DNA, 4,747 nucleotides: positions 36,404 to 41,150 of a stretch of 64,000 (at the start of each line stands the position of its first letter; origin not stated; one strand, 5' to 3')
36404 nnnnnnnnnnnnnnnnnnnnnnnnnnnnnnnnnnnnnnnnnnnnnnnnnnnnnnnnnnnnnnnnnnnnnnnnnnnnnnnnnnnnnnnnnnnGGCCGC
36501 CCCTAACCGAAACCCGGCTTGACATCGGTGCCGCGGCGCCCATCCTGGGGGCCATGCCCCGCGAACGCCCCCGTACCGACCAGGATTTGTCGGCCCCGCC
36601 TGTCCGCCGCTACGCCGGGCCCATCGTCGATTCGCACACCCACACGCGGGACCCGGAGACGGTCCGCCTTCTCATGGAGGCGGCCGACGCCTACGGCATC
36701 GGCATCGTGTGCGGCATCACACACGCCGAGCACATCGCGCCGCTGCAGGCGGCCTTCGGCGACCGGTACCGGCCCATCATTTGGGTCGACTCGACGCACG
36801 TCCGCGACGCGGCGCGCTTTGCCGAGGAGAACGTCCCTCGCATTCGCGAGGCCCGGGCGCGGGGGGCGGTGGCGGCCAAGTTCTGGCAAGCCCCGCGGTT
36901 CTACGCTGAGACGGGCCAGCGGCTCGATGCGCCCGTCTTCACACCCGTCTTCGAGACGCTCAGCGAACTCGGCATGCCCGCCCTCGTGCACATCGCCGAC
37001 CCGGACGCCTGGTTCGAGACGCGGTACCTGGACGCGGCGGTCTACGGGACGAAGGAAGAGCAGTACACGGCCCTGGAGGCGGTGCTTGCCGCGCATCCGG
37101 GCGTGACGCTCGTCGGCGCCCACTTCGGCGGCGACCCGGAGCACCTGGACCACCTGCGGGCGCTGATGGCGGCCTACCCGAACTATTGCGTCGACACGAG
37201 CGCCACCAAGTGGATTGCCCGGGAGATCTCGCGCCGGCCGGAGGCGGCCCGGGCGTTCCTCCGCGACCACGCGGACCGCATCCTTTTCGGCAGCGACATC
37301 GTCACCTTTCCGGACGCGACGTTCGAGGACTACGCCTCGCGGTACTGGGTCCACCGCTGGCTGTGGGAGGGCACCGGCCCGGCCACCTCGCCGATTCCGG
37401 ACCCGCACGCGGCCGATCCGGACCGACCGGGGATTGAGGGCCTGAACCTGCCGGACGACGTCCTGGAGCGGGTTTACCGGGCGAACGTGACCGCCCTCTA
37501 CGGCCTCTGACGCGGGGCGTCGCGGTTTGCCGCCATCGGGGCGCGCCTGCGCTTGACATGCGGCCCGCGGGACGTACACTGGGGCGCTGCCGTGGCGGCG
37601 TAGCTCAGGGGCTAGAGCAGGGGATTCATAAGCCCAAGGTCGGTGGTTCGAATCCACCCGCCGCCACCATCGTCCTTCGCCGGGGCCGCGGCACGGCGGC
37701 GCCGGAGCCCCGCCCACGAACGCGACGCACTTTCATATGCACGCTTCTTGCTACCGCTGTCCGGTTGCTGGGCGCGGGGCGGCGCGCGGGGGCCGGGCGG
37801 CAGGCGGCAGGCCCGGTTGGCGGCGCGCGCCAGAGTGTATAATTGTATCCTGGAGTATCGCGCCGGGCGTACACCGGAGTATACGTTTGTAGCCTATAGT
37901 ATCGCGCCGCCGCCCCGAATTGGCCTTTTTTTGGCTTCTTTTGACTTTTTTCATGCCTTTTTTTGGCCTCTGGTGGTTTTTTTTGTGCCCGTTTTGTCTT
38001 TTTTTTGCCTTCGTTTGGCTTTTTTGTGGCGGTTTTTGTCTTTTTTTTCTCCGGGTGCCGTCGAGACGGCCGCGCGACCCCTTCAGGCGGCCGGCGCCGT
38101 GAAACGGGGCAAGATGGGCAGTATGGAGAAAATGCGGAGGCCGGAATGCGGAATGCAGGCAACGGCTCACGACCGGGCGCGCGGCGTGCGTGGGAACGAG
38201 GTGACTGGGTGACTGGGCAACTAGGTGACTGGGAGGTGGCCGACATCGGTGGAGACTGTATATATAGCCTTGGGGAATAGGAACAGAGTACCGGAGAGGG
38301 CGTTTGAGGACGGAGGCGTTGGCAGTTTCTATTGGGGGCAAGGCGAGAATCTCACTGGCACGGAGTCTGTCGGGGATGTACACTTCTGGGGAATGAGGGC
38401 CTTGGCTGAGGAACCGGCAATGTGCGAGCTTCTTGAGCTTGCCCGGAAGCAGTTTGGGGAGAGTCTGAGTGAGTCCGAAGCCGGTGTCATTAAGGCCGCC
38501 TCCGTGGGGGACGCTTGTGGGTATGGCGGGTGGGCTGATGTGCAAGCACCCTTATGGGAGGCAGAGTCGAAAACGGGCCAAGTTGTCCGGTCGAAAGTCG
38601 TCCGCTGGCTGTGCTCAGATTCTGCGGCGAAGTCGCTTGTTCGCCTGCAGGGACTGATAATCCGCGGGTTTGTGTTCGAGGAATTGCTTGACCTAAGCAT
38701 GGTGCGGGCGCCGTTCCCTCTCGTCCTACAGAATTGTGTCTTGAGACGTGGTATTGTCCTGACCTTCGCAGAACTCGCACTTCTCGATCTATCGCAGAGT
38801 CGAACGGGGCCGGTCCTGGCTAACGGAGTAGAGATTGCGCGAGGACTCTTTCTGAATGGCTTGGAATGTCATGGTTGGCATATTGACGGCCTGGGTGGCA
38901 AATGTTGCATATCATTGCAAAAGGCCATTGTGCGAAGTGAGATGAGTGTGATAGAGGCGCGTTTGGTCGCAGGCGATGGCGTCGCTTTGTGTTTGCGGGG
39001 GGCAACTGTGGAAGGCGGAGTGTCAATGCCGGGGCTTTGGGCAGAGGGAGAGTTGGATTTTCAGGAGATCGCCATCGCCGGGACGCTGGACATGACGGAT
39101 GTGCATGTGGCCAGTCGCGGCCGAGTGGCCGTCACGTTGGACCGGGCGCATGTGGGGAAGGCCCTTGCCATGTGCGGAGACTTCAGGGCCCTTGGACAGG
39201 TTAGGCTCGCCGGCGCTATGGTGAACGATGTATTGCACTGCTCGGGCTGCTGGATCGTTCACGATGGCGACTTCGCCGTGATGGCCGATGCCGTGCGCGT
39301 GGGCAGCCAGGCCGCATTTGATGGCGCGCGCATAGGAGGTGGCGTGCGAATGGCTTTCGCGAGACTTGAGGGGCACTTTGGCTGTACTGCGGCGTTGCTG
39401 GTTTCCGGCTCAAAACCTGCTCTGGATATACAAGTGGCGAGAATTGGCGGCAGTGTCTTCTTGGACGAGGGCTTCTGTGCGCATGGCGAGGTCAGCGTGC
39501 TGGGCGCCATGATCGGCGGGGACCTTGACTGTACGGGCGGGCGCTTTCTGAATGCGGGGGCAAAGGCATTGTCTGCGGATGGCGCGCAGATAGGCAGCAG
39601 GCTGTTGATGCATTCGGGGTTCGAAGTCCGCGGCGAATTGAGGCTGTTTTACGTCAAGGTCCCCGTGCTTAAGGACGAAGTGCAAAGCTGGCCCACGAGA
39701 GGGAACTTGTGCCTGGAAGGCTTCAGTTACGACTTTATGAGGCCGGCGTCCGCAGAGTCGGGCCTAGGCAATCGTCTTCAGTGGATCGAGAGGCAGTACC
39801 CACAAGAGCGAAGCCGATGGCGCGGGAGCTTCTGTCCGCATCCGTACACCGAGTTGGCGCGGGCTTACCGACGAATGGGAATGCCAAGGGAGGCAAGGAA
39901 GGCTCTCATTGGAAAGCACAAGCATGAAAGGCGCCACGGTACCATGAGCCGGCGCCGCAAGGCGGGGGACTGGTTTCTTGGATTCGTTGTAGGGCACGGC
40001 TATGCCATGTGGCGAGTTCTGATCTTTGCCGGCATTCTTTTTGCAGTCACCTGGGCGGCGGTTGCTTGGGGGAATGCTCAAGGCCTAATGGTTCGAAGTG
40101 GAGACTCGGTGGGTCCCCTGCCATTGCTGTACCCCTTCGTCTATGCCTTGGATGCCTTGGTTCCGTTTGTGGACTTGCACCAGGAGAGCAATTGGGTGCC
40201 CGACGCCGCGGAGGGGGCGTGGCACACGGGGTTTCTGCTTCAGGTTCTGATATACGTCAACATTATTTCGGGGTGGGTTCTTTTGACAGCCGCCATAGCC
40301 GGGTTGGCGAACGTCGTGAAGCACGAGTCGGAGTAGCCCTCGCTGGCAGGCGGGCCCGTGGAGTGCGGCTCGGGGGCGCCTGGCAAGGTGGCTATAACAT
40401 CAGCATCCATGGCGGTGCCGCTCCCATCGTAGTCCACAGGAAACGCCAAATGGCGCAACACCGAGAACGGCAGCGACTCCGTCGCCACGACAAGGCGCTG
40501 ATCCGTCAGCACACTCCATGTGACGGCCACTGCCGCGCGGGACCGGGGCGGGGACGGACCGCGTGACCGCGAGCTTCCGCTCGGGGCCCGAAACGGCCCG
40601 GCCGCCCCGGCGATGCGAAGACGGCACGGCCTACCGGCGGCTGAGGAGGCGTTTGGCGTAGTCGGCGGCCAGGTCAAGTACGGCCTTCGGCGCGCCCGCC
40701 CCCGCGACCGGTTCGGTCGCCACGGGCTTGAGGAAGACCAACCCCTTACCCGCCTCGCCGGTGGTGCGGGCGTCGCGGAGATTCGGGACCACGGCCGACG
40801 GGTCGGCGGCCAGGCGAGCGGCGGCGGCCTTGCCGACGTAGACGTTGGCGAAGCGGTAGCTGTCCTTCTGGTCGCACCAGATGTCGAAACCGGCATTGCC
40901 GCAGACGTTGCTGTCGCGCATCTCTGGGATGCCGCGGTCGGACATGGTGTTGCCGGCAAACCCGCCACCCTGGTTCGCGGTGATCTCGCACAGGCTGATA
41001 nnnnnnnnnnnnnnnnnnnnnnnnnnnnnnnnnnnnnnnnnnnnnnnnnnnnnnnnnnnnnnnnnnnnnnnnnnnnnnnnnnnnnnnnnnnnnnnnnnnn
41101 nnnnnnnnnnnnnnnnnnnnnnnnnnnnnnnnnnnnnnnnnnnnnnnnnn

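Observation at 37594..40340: Low-GC islet inserted 3' of tRNA-Met carrying one orphan repeat/membrane protein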

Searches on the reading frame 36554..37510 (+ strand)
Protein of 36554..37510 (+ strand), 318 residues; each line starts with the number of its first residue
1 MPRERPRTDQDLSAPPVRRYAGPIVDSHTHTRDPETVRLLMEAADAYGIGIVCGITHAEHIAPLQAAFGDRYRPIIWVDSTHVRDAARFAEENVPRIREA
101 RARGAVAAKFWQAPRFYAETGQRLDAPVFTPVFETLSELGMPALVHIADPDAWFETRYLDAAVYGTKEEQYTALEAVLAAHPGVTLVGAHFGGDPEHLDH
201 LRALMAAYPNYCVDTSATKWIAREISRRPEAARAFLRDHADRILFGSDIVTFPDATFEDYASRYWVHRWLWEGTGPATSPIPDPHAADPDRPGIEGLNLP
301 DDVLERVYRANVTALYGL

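Call 19: search_protein_families(library=pfam, proteins=[window:36563-37510:+], max_evalue=0.001)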
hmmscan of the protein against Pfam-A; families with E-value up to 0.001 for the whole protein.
window:36563-37510:+ (315 aa): 1 family
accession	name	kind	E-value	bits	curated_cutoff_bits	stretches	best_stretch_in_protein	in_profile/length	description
PF04909.20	Amidohydro_2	-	6.9e-19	69.1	26.4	1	31-315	40-289/289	Amidohydrolase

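Call 25: find_related_loci(query=window:36563-37510:+, collection=genome_contigs, flank=10000)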
Query window:36563-37510:+ (315 aa) in genome_contigs; peptide patterns used: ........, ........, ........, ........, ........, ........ (x = any residue, [..] = any of these).
227 stretches matched a pattern; 6 encode a relative of the query (tblastn E <= 1e-3); 6 distinct loci.
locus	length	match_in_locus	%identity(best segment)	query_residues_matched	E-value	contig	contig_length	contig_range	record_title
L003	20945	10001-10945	59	1-315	2e-121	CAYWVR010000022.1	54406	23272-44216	MAG TPA_asm: uncultured Anaerolineales bacterium isolate SRP141376_co2_43 genome assembly, contig: NODE_1475_length_5440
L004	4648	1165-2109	60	1-315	9e-122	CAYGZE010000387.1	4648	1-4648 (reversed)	MAG TPA_asm: uncultured Anaerolineales bacterium isolate ERP119294_co1_415 genome assembly, contig: NODE_30416_length_46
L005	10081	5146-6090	61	1-315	4e-118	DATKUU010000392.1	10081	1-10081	MAG TPA_asm: Phycisphaerae bacterium isolate SMAG_U14115 k141_1454837, whole genome shotgun sequence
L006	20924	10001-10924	48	7-315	3e-79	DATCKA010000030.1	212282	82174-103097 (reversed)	MAG TPA_asm: Limnochordales bacterium isolate SMAG_U7084 k141_484295, whole genome shotgun sequence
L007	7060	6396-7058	45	8-227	3e-56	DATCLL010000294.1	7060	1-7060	MAG TPA_asm: Limnochordales bacterium isolate SMAG_U7121 k141_546663, whole genome shotgun sequence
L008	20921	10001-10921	41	4-312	3e-65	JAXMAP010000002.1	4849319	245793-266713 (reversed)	MAG: Phycisphaerae bacterium isolate STL-PLA13 C1.27.fa-2, whole genome shotgun sequence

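Call 78: find_encoding_contigs(protein=window:36554-37510:+, flank=10000, max_places=8)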
Protein window:36554-37510:+ (318 aa): no gene with exactly this product is on record in the collection.

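Call 79: find_homologous_proteins(query=window:36554-37510:+, max_evalue=1e-60)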
Query window:36554-37510:+ (318 aa): 177 proteins with E <= 1e-60 among 8000 candidates; the best 120 are listed.
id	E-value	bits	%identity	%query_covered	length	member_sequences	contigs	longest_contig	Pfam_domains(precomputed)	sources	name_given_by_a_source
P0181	6.2e-215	731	100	100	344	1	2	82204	PF04909.21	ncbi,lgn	-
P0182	8.0e-131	454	63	100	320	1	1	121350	PF04909.21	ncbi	-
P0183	1.3e-128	447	63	100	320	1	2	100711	PF04909.21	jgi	jgi:hypothetical protein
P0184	1.5e-126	440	60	100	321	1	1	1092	PF04909.21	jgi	jgi:hypothetical protein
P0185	2.3e-126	440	62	100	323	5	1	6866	PF04909.21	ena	-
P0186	7.0e-126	438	62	100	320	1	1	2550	PF04909.21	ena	-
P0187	3.7e-125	436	61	100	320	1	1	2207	PF04909.21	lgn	-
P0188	5.9e-124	432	60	100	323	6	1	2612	PF04909.21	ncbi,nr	ncbi:MAG: amidohydrolase family protein [Planctomycetes bacterium]|nr:amidohydrolase family protein 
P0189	1.9e-122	427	61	100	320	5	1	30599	PF04909.21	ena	-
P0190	1.1e-120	421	59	100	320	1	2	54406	PF04909.21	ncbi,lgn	-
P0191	4.3e-120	419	60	100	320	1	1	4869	PF04909.21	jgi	-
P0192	8.4e-120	418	59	100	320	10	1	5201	-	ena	-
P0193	1.4e-119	417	59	100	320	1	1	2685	PF04909.21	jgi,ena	-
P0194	3.1e-119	416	59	100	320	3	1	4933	PF04909.21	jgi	-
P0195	3.5e-119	416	59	100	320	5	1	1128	PF04909.21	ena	-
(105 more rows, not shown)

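Call 80: find_encoding_contigs(protein=P0181, flank=10000, max_places=6)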
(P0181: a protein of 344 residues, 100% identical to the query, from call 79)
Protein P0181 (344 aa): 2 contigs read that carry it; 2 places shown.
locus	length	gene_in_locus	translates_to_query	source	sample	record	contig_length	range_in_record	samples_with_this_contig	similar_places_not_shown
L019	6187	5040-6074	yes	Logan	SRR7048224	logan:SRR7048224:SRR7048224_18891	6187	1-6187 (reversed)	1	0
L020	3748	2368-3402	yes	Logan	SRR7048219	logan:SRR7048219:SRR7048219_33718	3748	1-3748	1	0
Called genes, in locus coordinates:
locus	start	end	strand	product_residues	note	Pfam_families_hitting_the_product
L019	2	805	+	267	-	?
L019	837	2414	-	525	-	PF13360:PQQ_2, PF13570:Beta-prop_ACSF4, PF25293:Beta-prop_EMC1_N (faint), PF01011:PQQ (faint), PF13360:PQQ_2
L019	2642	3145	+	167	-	PF02915:Rubrerythrin, PF13668:Ferritin_2 (weak)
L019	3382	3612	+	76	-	-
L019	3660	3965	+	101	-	-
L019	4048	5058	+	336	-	PF01073:3Beta_HSD, PF01370:Epimerase, PF02719:Polysacc_synt_2, PF04321:RmlD_sub_bind, PF13460:NAD_binding_10, PF16363:GDP_Man_Dehyd, PF07993:NAD_binding_4 (weak)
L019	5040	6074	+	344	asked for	PF04909:Amidohydro_2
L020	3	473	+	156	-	?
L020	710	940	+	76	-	-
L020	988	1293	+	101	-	-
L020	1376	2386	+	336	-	PF01073:3Beta_HSD, PF01370:Epimerase, PF02719:Polysacc_synt_2, PF04321:RmlD_sub_bind, PF13460:NAD_binding_10, PF16363:GDP_Man_Dehyd, PF07993:NAD_binding_4 (weak)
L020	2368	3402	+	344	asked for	PF04909:Amidohydro_2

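Call 82: find_encoding_contigs(protein=P0182, flank=10000, max_places=1)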
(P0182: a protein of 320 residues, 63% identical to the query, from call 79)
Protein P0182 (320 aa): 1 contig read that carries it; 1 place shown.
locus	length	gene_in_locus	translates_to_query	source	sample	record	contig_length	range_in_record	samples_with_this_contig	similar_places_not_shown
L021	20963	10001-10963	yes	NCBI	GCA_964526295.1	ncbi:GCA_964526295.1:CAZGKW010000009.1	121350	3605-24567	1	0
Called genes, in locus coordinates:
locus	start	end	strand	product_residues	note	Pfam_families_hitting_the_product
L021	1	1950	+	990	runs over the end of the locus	-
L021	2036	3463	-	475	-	-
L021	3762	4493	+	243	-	-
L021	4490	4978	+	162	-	-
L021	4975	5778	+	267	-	-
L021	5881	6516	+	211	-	PF02607:B12-binding_2, PF02310:B12-binding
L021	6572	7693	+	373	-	PF01479:S4, PF00849:PseudoU_synth_2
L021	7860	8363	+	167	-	PF00210:Ferritin (faint), PF02915:Rubrerythrin, PF09537:DUF2383 (faint), PF22277:EncFtn-like (faint)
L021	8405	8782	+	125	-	-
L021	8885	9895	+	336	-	PF01073:3Beta_HSD, PF01370:Epimerase, PF02719:Polysacc_synt_2, PF04321:RmlD_sub_bind, PF13460:NAD_binding_10, PF16363:GDP_Man_Dehyd, PF07993:NAD_binding_4 (weak)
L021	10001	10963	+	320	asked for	PF04909:Amidohydro_2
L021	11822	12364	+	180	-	-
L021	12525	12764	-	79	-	-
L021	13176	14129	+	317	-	PF01715:IPPT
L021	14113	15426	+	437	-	PF13685:Fe-ADH_2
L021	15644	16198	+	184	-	PF04542:Sigma70_r2, PF08281:Sigma70_r4_2, PF04545:Sigma70_r4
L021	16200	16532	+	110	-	-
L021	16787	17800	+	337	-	PF00226:DnaJ, PF01556:DnaJ_C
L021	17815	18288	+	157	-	PF13411:MerR_1, PF13591:MerR_2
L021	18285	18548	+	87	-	-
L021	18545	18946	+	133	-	PF00825:Ribonuclease_P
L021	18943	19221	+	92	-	PF01809:YidD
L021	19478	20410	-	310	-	PF00078:RVT_1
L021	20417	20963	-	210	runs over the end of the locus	-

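Call 83: find_encoding_contigs(protein=P0183, flank=10000, max_places=1)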
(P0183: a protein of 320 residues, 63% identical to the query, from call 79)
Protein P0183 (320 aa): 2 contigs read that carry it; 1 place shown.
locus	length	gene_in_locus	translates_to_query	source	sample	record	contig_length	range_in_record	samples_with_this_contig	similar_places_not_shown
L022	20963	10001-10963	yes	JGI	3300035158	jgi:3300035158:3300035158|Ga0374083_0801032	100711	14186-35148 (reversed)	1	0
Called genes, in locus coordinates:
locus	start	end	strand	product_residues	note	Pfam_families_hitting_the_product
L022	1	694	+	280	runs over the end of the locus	PF09674:DUF2400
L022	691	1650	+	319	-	PF03881:Fructosamin_kin, PF01636:APH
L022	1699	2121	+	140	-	PF01894:YjbQ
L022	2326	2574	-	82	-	-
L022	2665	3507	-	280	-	PF02535:Zip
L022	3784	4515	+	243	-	-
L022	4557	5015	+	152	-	PF27226:AF_1845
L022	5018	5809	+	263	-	-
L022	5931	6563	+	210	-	PF02607:B12-binding_2, PF02310:B12-binding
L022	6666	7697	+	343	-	PF01479:S4, PF00849:PseudoU_synth_2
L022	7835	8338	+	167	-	PF00210:Ferritin (faint), PF02915:Rubrerythrin, PF09537:DUF2383 (faint), PF22277:EncFtn-like (faint)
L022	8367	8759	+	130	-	-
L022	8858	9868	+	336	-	PF01073:3Beta_HSD, PF01370:Epimerase, PF02719:Polysacc_synt_2, PF04321:RmlD_sub_bind, PF07993:NAD_binding_4, PF13460:NAD_binding_10, PF16363:GDP_Man_Dehyd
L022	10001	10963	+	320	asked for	PF04909:Amidohydro_2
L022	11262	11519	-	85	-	-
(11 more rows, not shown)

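Call 86: search_protein_families(library=pfam, proteins=[L021:11822-12364:+, L021:12525-12764:-, L003:11150-12037:-, L003:12062-12703:-], max_evalue=0.01)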
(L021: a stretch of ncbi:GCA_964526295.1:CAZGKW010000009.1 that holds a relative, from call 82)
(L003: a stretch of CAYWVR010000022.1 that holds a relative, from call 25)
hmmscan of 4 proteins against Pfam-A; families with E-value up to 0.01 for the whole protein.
L021:11822-12364:+ (180 aa): 0 families

L021:12525-12764:- (79 aa): 0 families

L003:11150-12037:- (295 aa): 0 families

L003:12062-12703:- (213 aa): 0 families

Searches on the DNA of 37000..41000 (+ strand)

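Call 34: search_rna_families(source=window, start=37000, end=41000, threshold=evalue, max_evalue=1)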
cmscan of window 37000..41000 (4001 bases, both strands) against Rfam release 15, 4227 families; matches with E-value up to 1: 2.
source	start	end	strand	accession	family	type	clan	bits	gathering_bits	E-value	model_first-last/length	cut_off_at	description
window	37594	37666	+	RF00005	tRNA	Gene; tRNA;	CL00001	62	29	3.1e-12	1-71/71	no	tRNA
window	37594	37667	-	RF04354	Plastid-ycf2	Cis-reg;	-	20.4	65.7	0.92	1-75/75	no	Plastid-ycf2 5UTR RNA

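Call 53: search_dna_similar(query=window:37700-40640:+, collection=plasmids, mode=distant, max_rows=10)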
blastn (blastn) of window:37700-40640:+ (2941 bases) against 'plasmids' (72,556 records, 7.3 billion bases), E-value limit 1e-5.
No match.

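Call 54: search_dna_similar(query=window:37700-40640:+, collection=phages, mode=distant, max_rows=10)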
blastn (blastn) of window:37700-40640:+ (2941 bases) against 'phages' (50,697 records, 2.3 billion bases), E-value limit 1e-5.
No match.

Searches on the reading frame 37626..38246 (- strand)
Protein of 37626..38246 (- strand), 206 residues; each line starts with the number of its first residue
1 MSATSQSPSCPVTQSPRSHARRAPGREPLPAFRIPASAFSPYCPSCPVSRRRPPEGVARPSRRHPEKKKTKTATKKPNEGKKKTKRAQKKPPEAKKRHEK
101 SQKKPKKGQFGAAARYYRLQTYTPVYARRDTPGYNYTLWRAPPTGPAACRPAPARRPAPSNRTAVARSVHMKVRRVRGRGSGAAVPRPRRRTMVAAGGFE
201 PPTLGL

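Call 86: search_protein_families(library=pfam, proteins=[window:37626-38246:-], max_evalue=0.01)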
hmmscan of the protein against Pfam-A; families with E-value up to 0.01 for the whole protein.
window:37626-38246:- (206 aa): 0 families
